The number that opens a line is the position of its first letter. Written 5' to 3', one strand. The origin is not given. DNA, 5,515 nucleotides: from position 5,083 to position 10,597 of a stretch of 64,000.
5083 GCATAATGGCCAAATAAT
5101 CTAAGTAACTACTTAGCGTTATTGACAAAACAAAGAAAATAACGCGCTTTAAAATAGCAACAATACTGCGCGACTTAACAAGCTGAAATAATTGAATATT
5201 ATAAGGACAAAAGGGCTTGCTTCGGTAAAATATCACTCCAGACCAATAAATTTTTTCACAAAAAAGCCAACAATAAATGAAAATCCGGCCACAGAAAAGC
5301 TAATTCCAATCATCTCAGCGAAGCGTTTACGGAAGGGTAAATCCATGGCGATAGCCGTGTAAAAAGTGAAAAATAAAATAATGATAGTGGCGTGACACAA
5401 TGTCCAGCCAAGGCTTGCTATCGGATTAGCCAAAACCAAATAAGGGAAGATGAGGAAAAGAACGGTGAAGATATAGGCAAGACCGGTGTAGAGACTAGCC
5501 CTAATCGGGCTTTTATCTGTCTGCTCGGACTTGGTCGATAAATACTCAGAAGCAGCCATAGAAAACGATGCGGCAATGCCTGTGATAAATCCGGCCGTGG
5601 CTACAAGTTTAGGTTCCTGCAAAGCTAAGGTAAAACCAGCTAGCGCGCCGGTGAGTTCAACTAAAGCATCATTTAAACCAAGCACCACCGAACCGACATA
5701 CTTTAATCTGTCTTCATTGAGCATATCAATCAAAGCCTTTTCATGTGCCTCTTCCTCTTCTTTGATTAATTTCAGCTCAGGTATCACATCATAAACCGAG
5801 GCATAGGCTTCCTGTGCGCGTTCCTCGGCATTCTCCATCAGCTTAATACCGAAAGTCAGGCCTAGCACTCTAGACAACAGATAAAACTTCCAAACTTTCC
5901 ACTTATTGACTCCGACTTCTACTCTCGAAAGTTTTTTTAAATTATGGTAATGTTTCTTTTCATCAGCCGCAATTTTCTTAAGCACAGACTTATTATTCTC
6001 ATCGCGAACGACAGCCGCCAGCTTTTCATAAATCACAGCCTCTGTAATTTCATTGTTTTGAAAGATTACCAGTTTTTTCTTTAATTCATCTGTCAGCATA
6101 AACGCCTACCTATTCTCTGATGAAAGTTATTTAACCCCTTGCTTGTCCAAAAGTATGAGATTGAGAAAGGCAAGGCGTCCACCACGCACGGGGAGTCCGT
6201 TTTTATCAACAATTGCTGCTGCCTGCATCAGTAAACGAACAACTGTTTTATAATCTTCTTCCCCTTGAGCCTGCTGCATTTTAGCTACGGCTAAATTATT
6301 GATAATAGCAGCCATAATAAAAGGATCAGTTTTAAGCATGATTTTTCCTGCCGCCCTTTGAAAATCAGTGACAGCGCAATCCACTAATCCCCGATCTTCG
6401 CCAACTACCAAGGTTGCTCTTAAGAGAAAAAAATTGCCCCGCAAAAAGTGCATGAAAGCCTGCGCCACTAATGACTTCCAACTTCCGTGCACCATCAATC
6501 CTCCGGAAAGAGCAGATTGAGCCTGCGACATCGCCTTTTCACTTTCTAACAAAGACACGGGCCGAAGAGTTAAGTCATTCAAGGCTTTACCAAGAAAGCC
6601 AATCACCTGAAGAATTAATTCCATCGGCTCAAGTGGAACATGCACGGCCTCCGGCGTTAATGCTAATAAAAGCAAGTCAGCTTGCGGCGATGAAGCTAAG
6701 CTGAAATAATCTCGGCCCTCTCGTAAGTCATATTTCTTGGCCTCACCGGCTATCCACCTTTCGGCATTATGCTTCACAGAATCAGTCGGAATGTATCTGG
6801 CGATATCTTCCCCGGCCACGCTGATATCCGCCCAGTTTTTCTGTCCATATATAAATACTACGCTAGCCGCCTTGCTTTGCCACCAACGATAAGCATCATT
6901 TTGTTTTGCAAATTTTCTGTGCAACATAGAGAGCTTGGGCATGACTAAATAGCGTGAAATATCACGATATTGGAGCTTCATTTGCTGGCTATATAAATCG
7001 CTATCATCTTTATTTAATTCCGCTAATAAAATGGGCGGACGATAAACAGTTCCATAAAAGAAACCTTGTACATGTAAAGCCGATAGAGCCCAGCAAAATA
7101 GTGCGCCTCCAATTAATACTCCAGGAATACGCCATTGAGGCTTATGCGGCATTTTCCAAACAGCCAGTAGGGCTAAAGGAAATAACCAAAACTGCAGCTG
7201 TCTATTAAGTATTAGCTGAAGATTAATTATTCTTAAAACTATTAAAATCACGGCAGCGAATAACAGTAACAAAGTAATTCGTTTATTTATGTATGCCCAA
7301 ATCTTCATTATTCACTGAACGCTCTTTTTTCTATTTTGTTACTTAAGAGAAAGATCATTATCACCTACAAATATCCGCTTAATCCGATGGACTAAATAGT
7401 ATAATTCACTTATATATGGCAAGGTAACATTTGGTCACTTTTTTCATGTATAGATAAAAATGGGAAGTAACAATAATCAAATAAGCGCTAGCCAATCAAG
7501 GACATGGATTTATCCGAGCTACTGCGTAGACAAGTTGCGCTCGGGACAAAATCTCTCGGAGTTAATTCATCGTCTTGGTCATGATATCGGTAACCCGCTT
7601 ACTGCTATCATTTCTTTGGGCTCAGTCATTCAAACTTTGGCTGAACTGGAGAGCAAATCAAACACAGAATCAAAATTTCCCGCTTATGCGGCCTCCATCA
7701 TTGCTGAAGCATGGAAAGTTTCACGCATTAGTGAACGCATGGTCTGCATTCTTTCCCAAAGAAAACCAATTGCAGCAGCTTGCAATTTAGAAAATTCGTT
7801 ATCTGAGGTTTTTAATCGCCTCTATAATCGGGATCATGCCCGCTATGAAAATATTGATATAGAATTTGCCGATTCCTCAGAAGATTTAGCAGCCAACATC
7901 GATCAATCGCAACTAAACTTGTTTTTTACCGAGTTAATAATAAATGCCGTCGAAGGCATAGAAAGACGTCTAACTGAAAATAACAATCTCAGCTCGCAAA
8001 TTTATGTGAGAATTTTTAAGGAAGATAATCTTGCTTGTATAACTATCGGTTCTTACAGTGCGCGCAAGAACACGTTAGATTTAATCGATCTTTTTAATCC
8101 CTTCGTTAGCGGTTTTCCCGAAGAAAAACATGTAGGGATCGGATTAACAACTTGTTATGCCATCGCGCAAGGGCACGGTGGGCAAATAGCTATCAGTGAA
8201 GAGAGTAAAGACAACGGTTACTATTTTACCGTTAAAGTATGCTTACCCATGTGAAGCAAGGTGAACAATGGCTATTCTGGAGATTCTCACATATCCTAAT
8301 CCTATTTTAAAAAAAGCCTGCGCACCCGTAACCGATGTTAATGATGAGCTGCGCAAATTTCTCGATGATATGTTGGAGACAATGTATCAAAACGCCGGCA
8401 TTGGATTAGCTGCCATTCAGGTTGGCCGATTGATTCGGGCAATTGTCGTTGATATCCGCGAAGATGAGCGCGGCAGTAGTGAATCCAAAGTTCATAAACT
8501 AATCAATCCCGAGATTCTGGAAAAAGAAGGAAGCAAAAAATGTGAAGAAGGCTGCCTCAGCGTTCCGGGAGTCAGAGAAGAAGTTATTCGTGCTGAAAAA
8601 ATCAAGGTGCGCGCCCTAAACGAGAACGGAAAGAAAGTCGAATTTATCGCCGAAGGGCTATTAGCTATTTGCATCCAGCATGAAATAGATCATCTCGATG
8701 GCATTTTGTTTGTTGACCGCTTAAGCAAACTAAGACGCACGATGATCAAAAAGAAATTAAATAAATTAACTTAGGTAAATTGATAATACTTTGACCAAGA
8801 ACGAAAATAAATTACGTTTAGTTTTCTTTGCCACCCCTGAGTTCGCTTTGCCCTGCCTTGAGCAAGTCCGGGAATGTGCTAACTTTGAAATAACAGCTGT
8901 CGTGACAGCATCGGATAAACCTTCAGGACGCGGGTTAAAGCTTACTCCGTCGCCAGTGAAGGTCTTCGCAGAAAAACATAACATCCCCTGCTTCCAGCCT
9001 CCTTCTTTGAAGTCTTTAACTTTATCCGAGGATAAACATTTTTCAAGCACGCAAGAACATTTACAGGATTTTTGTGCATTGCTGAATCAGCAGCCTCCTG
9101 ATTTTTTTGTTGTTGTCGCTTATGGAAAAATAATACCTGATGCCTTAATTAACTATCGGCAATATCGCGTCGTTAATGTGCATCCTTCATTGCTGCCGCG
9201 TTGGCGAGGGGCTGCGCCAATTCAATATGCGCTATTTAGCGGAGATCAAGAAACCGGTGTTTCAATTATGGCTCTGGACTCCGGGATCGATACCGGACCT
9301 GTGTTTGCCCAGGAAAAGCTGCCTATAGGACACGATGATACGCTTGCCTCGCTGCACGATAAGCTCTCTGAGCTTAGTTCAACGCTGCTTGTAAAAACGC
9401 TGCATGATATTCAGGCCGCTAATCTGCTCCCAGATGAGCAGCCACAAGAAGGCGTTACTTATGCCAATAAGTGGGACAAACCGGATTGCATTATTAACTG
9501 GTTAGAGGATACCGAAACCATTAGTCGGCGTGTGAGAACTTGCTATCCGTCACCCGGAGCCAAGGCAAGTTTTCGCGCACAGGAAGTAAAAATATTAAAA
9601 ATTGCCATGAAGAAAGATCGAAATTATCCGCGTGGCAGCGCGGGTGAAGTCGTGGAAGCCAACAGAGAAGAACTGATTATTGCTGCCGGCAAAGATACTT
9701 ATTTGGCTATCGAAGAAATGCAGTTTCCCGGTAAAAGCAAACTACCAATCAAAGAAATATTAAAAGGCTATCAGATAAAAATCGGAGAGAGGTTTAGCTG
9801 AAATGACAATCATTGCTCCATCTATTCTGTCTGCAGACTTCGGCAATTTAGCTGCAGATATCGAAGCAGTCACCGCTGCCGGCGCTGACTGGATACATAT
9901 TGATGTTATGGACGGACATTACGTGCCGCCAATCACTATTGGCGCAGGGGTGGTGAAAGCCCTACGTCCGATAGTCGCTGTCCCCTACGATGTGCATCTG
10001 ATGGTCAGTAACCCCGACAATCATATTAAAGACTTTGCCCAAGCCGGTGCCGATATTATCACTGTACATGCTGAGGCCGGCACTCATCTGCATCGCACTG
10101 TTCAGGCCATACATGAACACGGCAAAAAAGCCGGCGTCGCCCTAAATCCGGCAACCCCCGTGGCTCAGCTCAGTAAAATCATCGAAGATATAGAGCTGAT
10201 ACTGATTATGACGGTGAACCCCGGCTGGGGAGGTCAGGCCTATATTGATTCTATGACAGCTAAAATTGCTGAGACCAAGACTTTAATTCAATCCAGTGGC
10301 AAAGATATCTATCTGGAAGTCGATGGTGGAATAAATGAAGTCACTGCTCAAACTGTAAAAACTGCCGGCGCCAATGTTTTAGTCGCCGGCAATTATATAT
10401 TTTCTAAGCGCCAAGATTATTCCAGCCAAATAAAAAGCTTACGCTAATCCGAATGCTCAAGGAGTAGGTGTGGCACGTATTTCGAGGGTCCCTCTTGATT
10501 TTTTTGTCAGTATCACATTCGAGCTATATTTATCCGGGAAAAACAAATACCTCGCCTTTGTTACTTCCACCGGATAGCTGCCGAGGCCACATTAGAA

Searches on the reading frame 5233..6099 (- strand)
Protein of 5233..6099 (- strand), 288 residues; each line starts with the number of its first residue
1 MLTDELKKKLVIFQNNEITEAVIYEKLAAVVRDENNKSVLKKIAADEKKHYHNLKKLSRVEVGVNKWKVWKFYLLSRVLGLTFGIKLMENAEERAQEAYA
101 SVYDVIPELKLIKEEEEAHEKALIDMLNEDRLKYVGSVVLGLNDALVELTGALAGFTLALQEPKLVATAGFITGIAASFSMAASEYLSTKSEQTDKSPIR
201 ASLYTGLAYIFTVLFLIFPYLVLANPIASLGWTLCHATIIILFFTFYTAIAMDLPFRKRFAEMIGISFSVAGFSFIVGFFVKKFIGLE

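Call 5: search_protein_families(library=pfam, proteins=[window:5233-6099:-], max_evalue=0.01)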
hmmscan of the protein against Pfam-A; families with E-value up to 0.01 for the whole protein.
window:5233-6099:- (288 aa): 5 families
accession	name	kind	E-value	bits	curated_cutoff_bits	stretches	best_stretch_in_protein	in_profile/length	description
PF01988.24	VIT1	-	1.6e-14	54.7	28.1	2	137-193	3-60/214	VIT family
PF01036.24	Bac_rhodopsin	-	0.00026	21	24.6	1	144-224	108-185/224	Bacteriorhodopsin-like protein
PF02915.23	Rubrerythrin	-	0.0012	19.7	22.8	1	16-119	9-116/137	Rubrerythrin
PF03232.19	COQ7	-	0.0022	18.1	23.5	0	17-59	14-57/169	Ubiquinone biosynthesis protein COQ7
PF09843.14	DUF2070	-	0.0086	14.9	30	0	149-250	84-175/561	Predicted membrane protein (DUF2070)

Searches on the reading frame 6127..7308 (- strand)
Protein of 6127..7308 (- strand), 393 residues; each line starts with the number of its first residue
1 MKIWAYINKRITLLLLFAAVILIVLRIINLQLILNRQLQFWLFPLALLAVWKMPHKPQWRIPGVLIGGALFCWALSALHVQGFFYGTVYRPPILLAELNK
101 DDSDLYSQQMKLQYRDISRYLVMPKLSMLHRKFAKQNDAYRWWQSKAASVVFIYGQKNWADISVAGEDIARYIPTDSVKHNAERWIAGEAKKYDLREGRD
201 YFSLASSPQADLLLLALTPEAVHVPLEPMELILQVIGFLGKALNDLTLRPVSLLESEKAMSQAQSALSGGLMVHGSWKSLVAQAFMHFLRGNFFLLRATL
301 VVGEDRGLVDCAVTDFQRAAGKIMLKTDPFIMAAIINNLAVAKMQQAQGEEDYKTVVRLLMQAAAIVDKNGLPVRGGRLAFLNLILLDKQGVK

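Call 5: search_protein_families(library=pfam, proteins=[window:6127-7308:-], max_evalue=0.01)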
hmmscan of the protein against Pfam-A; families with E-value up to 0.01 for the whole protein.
window:6127-7308:- (393 aa): 0 families

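Call 59: search_protein_families(library=pfam, proteins=[window:6127-7308:-], max_evalue=1)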
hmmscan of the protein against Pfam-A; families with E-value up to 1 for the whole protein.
window:6127-7308:- (393 aa): 2 families
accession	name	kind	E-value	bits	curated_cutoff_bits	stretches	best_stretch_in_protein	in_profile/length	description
PF05231.19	MASE1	-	0.15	11.6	29.8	1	13-79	4-68/299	MASE1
PF09323.15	DUF1980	-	0.28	12.1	25.9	1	3-35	22-53/110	DUF1980 N-terminal domain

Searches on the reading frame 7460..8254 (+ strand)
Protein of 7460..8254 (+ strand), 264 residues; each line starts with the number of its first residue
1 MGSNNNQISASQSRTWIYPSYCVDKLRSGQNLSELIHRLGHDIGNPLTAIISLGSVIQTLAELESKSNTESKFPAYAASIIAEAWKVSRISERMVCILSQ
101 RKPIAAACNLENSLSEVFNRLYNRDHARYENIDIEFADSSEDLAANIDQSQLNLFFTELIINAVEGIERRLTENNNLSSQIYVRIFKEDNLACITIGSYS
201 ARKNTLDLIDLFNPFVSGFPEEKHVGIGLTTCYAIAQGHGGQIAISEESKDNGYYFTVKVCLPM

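Call 8: search_protein_families(library=pfam, proteins=[window:7460-8254:+], max_evalue=0.001)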
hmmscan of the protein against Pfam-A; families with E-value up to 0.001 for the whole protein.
window:7460-8254:+ (264 aa): 1 family
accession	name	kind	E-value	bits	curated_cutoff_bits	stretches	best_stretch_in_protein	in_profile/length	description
PF02518.31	HATPase_c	-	8.8e-06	26.6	26.4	1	148-261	2-108/111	Histidine kinase-, DNA gyrase B-, and HSP90-like ATPase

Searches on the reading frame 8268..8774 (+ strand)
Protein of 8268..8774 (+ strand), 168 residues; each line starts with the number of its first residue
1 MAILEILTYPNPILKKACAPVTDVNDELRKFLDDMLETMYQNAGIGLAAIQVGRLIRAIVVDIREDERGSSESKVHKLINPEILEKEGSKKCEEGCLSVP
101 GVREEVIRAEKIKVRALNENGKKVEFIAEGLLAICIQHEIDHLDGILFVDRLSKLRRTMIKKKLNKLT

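Call 8: search_protein_families(library=pfam, proteins=[window:8268-8774:+], max_evalue=0.001)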
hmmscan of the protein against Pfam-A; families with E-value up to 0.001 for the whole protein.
window:8268-8774:+ (168 aa): 1 family
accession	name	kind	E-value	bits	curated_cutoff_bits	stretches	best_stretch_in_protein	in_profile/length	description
PF01327.26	Pep_deformylase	-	1.6e-55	187.4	22.8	1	4-157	2-155/156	Polypeptide deformylase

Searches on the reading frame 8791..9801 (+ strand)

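Call 8: search_protein_families(library=pfam, proteins=[window:8791-9801:+], max_evalue=0.001)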
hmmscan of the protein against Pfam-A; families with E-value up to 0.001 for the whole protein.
window:8791-9801:+ (336 aa): 2 families
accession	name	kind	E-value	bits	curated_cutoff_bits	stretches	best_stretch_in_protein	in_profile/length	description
PF00551.24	Formyl_trans_N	-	8.2e-42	143.4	26.1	1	9-203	2-180/181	Formyl transferase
PF02911.23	Formyl_trans_C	-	2.3e-19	69.9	21.1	1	229-327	3-99/100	Formyl transferase, C-terminal domain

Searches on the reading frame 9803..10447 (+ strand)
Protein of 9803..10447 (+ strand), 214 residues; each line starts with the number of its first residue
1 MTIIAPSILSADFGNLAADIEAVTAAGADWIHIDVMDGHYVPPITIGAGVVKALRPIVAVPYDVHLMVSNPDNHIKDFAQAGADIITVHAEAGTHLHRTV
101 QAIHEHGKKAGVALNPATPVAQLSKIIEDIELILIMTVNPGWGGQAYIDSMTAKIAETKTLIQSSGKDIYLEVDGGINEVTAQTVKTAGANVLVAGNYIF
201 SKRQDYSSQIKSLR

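Call 8: search_protein_families(library=pfam, proteins=[window:9803-10447:+], max_evalue=0.001)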
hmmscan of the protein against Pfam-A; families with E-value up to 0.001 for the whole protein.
window:9803-10447:+ (214 aa): 2 families
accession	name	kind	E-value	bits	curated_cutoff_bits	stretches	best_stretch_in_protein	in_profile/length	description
PF00834.25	Ribul_P_3_epim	-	4.6e-78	261.6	21.1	1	4-200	2-198/198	Ribulose-phosphate 3 epimerase family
PF01729.25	QRPTase_C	-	0.00071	19.8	23.1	0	153-198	112-157/169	Quinolinate phosphoribosyl transferase, C-terminal domain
